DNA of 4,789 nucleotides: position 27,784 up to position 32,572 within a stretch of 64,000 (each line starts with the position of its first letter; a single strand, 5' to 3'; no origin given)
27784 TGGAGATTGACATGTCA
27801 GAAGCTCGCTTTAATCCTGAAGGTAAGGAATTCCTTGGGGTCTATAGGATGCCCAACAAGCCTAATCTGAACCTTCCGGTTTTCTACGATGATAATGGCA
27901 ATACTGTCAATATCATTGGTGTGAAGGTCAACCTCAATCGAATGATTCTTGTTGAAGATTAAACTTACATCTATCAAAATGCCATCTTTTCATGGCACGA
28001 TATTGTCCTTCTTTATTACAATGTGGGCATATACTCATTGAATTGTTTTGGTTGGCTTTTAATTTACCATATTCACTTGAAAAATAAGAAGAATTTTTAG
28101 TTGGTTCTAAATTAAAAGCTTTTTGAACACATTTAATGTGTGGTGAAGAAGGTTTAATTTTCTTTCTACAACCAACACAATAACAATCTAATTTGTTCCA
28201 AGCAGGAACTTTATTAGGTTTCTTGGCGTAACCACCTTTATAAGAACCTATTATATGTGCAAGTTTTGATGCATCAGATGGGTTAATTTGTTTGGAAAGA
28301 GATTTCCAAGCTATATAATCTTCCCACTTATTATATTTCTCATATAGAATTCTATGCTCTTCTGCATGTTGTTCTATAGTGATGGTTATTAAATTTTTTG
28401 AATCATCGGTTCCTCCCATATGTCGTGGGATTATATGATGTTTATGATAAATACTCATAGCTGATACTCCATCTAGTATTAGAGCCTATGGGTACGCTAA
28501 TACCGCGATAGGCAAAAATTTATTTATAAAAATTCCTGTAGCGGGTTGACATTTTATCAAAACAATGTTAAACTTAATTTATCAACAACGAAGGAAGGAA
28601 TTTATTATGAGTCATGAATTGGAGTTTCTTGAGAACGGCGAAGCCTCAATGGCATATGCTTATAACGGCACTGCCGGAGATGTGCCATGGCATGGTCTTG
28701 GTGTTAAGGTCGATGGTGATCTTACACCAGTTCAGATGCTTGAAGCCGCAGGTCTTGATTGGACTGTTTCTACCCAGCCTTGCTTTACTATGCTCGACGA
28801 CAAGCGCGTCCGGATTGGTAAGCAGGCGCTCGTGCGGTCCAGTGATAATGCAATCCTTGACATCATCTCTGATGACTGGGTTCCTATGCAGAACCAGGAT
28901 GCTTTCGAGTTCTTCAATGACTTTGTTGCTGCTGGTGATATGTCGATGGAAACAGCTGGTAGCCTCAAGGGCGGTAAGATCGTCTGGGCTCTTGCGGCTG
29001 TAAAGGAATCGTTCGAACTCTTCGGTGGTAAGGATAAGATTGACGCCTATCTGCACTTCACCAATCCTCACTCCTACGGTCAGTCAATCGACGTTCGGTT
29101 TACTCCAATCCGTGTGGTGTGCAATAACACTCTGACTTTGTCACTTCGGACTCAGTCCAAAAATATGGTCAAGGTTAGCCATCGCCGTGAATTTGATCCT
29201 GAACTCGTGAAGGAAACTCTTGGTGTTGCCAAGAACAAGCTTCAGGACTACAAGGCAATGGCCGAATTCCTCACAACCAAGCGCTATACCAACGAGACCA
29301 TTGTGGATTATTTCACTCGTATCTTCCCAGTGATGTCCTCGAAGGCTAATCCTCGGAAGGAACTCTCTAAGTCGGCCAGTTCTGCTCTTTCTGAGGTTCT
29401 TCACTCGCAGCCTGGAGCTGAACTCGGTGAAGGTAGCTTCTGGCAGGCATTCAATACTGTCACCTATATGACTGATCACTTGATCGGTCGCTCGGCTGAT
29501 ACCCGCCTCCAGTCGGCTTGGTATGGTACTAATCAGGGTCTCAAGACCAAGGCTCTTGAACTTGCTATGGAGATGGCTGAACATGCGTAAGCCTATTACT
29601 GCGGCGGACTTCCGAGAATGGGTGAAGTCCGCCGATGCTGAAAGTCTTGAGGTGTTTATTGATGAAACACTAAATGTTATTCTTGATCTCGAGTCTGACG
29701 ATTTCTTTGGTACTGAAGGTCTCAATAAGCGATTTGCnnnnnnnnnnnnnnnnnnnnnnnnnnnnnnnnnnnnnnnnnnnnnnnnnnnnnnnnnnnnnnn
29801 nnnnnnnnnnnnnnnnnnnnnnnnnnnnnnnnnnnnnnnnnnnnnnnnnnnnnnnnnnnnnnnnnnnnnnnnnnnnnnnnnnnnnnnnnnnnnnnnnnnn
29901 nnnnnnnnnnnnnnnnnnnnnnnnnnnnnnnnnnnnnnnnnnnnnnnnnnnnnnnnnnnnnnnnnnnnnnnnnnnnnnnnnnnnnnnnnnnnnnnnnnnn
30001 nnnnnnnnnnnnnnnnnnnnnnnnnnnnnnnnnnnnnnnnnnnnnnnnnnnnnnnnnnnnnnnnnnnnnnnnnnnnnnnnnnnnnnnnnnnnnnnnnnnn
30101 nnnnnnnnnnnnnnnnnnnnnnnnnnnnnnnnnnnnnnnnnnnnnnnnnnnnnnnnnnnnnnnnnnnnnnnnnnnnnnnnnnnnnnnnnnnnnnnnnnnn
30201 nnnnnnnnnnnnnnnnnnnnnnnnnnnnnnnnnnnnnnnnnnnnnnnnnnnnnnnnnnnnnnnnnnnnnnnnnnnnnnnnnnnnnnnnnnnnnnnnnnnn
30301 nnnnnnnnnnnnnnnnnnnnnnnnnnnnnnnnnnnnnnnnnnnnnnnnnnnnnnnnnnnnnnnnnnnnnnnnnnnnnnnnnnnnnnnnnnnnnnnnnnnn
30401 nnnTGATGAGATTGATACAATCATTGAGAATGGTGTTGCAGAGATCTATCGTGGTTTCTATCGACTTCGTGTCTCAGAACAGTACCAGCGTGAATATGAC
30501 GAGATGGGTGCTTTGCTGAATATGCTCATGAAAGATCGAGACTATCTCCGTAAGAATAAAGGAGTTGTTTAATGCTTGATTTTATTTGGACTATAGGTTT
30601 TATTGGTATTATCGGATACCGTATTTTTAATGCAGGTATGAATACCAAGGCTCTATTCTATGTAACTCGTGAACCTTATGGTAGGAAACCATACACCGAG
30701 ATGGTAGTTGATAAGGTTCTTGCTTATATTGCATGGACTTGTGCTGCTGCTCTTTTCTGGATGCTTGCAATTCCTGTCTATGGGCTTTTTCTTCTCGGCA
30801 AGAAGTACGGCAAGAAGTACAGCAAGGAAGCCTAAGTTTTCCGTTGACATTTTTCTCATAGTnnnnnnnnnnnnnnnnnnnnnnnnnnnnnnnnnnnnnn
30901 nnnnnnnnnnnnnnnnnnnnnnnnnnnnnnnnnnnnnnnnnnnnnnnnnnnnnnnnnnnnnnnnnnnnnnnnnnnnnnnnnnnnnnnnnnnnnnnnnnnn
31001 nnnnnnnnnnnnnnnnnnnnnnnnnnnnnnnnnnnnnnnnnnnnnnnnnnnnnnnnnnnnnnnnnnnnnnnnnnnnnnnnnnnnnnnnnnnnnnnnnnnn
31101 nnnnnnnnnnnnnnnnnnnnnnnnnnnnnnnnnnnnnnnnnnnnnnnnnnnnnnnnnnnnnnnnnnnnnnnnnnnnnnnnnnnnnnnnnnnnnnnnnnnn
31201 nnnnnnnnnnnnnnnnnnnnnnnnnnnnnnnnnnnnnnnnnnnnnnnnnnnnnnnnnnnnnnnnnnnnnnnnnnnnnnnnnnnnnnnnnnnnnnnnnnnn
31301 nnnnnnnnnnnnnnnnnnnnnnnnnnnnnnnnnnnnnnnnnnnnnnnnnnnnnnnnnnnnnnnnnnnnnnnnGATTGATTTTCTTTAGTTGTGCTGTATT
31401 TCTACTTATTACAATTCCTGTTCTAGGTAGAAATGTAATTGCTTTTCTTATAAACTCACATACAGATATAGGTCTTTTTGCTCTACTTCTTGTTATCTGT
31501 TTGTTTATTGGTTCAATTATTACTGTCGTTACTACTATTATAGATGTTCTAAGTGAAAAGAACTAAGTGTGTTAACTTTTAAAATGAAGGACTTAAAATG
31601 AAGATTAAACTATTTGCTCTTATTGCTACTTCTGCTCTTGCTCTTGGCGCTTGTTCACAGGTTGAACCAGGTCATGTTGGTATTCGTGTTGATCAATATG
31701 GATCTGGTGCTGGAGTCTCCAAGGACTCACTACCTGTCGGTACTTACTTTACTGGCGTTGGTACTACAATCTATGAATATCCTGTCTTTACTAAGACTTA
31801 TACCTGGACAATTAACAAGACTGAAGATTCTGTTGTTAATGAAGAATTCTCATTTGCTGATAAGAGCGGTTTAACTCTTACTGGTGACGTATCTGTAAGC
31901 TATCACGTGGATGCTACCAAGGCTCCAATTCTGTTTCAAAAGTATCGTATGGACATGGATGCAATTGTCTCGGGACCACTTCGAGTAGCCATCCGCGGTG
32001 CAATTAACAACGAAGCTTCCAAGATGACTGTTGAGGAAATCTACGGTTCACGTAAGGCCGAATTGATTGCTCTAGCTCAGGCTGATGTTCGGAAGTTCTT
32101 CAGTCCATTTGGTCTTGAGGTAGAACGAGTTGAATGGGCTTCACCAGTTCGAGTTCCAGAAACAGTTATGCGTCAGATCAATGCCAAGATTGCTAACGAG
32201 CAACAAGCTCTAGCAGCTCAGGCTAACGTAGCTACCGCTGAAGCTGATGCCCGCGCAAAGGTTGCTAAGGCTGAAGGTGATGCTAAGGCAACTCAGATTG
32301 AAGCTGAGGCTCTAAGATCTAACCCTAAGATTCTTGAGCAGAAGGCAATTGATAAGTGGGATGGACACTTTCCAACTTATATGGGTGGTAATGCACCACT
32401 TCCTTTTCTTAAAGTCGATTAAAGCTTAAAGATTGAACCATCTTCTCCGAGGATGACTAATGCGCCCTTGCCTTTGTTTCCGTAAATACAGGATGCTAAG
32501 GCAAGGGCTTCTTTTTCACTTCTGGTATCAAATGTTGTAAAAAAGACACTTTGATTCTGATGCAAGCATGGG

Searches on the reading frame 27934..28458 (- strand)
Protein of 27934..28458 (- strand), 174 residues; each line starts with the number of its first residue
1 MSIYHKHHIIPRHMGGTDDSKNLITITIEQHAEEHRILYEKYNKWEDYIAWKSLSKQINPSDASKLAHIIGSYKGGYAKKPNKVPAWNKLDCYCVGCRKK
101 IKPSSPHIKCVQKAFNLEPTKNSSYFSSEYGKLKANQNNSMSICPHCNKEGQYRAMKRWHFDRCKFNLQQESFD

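Call 44: search_protein_families(library=pfam, proteins=[window:27934-28458:-], max_evalue=0.01)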
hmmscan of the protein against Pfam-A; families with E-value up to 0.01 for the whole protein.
window:27934-28458:- (174 aa): 3 families
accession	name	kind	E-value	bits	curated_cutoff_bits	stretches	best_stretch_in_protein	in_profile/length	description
PF01844.29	HNH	-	5.9e-05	23.6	21.4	1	5-26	15-36/47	HNH endonuclease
PF13930.12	Endonuclea_NS_2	-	0.00014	22.5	27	0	4-50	56-99/132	DNA/RNA non-specific endonuclease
PF14279.12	HNH_5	-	0.0017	18.7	27.5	0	5-24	14-33/56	HNH endonuclease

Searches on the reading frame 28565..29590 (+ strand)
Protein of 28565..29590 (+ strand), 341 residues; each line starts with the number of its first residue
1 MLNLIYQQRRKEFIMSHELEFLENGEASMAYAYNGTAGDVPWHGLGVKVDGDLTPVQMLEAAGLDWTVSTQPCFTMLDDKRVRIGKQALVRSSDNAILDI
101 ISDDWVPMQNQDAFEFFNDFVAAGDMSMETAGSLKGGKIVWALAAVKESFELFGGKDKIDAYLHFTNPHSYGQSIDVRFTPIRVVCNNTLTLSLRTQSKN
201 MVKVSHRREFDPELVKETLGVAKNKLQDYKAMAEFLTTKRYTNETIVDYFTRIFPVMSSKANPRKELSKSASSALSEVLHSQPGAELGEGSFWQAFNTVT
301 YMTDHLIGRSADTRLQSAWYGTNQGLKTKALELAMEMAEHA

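Call 44: search_protein_families(library=pfam, proteins=[window:28565-29590:+], max_evalue=0.01)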
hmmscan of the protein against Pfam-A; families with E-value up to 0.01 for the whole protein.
window:28565-29590:+ (341 aa): 1 family
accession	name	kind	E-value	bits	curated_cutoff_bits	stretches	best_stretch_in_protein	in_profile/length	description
PF06067.16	DUF932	-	1.6e-37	130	23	1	98-319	2-227/227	Domain of unknown function (DUF932)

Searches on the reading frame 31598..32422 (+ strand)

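Call 3: search_protein_families(library=pfam, proteins=[window:31598-32422:+], max_evalue=0.1)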
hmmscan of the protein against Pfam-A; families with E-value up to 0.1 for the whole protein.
window:31598-32422:+ (274 aa): 1 family
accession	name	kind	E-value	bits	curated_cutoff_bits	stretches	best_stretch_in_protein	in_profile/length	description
PF01145.31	Band_7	-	5.2e-22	79.2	23.6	1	21-218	2-176/176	SPFH domain / Band 7 family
